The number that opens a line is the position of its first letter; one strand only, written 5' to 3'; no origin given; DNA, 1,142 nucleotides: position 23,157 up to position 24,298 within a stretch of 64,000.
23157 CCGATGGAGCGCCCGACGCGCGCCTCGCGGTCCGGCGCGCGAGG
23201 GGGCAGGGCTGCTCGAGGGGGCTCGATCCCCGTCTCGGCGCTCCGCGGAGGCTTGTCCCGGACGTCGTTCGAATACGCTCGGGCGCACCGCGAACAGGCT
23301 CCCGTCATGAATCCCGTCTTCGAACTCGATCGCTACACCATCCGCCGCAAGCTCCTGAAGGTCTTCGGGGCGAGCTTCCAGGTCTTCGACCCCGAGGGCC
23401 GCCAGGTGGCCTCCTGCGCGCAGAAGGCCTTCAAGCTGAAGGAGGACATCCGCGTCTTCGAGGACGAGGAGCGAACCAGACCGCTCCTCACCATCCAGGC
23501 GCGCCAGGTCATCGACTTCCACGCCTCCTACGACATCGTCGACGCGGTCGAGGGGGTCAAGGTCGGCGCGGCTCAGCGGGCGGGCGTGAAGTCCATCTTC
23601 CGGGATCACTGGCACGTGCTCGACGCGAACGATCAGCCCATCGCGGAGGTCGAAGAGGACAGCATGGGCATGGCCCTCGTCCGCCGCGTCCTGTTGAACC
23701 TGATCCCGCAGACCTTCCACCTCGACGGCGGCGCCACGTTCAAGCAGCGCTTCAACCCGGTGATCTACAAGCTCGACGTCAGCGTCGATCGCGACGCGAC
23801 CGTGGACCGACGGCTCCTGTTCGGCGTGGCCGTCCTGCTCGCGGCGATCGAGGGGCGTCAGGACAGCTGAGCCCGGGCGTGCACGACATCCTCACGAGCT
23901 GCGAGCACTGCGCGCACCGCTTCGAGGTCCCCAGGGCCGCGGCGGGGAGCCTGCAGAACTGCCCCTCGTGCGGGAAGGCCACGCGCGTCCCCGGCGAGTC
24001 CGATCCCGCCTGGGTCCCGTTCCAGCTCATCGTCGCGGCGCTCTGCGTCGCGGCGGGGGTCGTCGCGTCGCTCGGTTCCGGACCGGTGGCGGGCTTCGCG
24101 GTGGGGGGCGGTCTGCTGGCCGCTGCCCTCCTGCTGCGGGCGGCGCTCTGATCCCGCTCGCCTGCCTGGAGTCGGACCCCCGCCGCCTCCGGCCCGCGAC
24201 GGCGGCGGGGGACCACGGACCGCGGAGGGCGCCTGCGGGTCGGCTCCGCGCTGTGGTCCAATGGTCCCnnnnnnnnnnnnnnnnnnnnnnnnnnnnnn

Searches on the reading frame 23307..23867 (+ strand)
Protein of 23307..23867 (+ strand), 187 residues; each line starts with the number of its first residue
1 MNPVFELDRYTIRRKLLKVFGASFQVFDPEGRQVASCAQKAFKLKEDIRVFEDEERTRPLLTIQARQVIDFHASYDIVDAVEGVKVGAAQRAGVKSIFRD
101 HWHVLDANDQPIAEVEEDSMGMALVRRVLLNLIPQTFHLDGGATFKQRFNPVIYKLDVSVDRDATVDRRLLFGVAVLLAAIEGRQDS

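Call 74: search_protein_families(library=pfam, proteins=[window:23307-23867:+], max_evalue=0.01)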
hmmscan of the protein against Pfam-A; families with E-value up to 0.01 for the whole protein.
window:23307-23867:+ (187 aa): 1 family
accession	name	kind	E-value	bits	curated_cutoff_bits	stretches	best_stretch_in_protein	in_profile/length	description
PF04525.18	LOR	-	0.0011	19.1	24.5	1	23-125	54-164/187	LURP-one-related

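Call 75: search_protein_families(library=ncbifam, proteins=[window:23307-23867:+], max_evalue=0.001)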
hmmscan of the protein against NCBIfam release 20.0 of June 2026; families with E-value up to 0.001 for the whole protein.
window:23307-23867:+ (187 aa): 0 families

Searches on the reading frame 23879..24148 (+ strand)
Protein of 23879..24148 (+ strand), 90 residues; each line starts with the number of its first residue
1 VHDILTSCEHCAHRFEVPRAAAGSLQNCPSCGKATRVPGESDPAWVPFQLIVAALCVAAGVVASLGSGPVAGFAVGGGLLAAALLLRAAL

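Call 74: search_protein_families(library=pfam, proteins=[window:23879-24148:+], max_evalue=0.01)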
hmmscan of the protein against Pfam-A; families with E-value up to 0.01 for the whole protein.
window:23879-24148:+ (90 aa): 3 families
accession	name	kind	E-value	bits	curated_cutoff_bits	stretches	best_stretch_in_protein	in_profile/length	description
PF09723.15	Zn_ribbon_8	-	0.00012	22.4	34.4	1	8-35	8-37/41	Zinc ribbon domain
PF23550.1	zf_Tbcl_Rhp7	-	0.0029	17.5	27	0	6-17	5-16/39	DNA repair protein rhp7 treble clef domain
PF13717.11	Zn_ribbon_4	-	0.0086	16.4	30.3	0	6-33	3-33/36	zinc-ribbon domain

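Call 75: search_protein_families(library=ncbifam, proteins=[window:23879-24148:+], max_evalue=0.001)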
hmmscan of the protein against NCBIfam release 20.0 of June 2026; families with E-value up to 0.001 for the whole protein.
window:23879-24148:+ (90 aa): 1 family
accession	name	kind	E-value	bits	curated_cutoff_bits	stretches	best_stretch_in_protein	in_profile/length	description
TIGR02605.1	CxxC_CxxC_SSSS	subfamily_domain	2.4e-05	24.3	31.3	1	8-35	8-37/52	FmdB family zinc ribbon protein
